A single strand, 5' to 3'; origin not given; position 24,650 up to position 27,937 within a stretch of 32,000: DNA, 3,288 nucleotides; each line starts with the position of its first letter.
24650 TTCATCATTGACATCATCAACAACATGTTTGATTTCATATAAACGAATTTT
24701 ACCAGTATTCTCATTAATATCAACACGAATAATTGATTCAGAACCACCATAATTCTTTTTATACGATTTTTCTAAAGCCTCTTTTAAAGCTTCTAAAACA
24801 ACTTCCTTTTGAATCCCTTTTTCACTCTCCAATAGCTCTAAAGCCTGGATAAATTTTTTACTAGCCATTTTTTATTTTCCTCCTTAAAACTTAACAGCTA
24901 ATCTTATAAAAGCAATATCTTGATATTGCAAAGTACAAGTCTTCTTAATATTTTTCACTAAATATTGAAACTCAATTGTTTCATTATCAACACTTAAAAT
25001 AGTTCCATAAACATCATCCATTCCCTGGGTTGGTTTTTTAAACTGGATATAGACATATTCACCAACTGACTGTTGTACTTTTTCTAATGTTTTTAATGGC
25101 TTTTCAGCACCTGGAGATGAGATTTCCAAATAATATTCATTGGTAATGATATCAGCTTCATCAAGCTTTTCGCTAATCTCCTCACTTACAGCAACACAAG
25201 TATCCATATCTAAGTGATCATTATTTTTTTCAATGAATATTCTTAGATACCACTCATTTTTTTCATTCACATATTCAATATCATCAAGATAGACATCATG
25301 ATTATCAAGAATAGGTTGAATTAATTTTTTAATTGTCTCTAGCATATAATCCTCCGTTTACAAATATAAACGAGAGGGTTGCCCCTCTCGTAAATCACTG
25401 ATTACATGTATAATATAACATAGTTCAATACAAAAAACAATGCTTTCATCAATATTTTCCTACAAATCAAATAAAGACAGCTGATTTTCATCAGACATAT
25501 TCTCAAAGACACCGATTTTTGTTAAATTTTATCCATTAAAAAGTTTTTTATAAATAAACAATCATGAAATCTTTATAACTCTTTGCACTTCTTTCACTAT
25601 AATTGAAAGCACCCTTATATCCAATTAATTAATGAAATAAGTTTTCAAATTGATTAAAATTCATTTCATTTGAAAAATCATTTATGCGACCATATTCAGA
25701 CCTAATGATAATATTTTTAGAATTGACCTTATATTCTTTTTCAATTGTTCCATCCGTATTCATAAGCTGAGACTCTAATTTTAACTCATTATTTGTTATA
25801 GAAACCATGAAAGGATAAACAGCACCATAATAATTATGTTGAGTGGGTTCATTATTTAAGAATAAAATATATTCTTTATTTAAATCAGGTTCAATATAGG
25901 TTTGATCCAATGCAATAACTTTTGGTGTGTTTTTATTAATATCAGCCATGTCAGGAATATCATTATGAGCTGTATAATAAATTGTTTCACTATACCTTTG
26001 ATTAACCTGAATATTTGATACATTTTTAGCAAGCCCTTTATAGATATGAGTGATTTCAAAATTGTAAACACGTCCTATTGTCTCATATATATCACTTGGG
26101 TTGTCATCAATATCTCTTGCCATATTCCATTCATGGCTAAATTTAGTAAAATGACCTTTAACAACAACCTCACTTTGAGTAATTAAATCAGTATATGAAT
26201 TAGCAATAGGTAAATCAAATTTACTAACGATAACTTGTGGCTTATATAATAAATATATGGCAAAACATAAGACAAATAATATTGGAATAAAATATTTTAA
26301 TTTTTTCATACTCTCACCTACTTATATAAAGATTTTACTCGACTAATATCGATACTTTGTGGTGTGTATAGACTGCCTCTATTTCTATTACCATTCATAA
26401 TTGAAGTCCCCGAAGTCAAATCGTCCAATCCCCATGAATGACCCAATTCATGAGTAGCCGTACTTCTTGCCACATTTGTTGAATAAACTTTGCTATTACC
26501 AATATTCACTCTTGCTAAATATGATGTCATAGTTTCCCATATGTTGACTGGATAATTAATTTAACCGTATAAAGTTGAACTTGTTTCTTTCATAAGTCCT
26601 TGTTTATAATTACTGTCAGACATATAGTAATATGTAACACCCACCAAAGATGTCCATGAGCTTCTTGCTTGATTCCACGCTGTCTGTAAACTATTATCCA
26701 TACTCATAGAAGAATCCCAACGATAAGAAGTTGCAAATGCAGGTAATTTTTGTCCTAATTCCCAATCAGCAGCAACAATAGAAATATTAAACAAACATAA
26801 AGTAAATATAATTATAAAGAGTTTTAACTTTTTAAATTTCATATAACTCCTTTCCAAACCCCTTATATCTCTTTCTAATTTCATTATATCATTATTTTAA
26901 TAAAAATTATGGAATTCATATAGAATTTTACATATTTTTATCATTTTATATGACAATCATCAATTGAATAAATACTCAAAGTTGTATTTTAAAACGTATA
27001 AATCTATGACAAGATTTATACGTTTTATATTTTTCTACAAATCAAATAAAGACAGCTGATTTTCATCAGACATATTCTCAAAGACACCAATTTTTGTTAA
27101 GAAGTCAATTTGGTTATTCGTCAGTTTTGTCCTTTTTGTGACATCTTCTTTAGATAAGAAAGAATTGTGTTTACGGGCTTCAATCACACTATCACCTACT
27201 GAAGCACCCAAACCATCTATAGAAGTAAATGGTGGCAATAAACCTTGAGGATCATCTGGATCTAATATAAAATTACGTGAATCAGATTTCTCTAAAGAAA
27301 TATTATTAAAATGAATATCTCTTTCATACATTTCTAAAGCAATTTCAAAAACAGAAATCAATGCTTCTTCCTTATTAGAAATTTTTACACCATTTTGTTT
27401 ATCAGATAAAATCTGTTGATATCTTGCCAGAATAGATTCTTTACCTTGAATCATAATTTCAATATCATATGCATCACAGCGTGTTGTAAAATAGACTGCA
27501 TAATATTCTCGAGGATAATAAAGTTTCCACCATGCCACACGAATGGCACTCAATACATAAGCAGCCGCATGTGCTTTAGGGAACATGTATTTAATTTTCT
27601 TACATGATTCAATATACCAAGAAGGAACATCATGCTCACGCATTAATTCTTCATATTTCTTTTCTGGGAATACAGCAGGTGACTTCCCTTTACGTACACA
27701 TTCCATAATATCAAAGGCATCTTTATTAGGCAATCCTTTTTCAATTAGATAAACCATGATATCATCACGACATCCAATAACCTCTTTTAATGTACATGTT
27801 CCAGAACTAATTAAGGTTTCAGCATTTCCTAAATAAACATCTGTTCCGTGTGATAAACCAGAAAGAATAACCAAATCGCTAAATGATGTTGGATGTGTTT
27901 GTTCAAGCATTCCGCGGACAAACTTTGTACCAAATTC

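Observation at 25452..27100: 1.5 kb recombinase-less cassette inserted at the polC 3' end, bracketed by a 74-bp duplication that rebuilds the PolC clamp-binding C-terminus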

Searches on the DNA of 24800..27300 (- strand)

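Call 77: search_dna_similar(query=window:25400-27150:-, collection=plasmids, mode=distant, max_rows=10)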
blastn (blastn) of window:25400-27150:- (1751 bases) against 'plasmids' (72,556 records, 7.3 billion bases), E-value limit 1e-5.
No match.

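Call 78: search_dna_similar(query=window:25400-27150:-, collection=phages, mode=distant, max_rows=10)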
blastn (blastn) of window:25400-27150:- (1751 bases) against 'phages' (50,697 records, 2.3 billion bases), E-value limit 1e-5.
No match.

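Call 89: search_rna_families(source=window, start=24800, end=27300, threshold=evalue, max_evalue=1)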
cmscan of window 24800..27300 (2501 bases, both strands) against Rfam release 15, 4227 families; matches with E-value up to 1: 1.
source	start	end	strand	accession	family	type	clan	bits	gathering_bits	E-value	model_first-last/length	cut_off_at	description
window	25560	25611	-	RF00180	REN-SRE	Cis-reg;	-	18.4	41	0.25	1-37/37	no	Renin stability regulatory element (REN-SRE)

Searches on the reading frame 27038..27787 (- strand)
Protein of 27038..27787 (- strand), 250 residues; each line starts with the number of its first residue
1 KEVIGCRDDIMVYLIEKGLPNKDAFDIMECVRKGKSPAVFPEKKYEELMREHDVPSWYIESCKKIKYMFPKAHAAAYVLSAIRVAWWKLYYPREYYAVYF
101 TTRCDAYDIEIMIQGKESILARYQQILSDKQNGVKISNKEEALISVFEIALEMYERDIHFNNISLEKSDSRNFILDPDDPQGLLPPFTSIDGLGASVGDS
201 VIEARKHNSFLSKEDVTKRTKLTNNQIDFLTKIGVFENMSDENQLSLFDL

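Call 22: find_related_loci(query=A1, collection=genome_contigs, flank=10000)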
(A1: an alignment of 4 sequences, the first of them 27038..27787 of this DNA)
Query A1 (250 aa) in genome_contigs; peptide patterns used: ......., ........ (x = any residue, [..] = any of these).
600 stretches matched a pattern (row limit reached: there are more); 587 encode a relative of the query (tblastn E <= 1e-3); the best 80 are kept; 80 distinct loci.
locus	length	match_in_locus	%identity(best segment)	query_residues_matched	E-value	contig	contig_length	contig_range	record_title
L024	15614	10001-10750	88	1-250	6e-154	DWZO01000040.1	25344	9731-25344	MAG TPA_asm: Candidatus Massilimicrobiota merdigallinarum isolate CHK183-8118 CHK183__C100942_L25344_SAMEA5754827, whole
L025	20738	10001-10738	76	2-248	3e-127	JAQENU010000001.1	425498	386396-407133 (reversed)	Coprobacillaceae bacterium UN01-12pH3A UN01-12pH3A.Scaf1, whole genome shotgun sequence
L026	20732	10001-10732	71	2-246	5e-118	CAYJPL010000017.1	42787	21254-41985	MAG TPA_asm: uncultured Erysipelotrichales bacterium isolate ERP123703_co5_70 genome assembly, contig: NODE_349_length_4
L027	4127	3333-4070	70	2-248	2e-119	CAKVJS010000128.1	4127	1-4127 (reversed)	MAG: uncultured Erysipelotrichales bacterium isolate REFINED_METABAT215_TOP10_CONTIGS_1500_ASSEMBLY_K77_MERGED__Hadza_Ph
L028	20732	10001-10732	55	1-248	2e-88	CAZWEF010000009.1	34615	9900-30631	MAG TPA_asm: uncultured Erysipelotrichales bacterium isolate SRP242652_co2_30 genome assembly, contig: NODE_1441_length_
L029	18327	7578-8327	86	1-250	3e-149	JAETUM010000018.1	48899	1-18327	MAG: Candidatus Stoquefichus sp. isolate S9_Bin2 scaffold_791_3, whole genome shotgun sequence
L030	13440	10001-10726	54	3-248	3e-86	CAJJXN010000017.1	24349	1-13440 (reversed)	MAG TPA_asm: uncultured Firmicutes bacterium isolate ERR321483-bin.4 genome assembly, contig: NODE_334_length_24349_cov_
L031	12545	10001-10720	52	2-248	6e-84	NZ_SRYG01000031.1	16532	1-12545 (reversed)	Dubosiella muris strain NM09_H32 NODE_31_length_16532_cov_1283.446440, whole genome shotgun sequence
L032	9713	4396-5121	55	4-250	1e-82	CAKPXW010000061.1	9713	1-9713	MAG: uncultured Bacilli bacterium isolate REFINED_METABAT215_TOP10_CONTIGS_1500_ASSEMBLY_K77_MERGED__Hadza_PheChl_Fiber-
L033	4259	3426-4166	52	1-250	2e-82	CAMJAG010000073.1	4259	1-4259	MAG: uncultured Bacillales bacterium isolate SRR12081298_bin.63_metaWRAP_v1.3_MAG genome assembly, contig: ERZ12289774.4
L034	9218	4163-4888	55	2-247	7e-82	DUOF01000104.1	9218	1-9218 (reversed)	MAG TPA_asm: bacterium isolate AS08sgBPME_148 224647_AS08, whole genome shotgun sequence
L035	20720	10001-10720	51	2-248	1e-81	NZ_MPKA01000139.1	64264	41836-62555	Dubosiella newyorkensis strain NYU-BL-A4 NODE_10_length_64264_cov_186.36_ID_19, whole genome shotgun sequence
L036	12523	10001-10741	51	1-248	7e-80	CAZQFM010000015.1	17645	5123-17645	MAG TPA_asm: uncultured Erysipelotrichaceae bacterium isolate ERP125879_co2_117 genome assembly, contig: NODE_1843_lengt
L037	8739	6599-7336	51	1-248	8e-80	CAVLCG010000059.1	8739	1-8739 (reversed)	bacterium isolate G02639-L1_cleanbin_000022 genome assembly, contig: Spades_G02639-L1_contig_2524, whole genome shotgun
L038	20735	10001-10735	49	1-248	2e-79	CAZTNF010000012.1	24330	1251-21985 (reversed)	MAG TPA_asm: uncultured Erysipelotrichaceae bacterium isolate SRP199465_co2_57 genome assembly, contig: NODE_5601_length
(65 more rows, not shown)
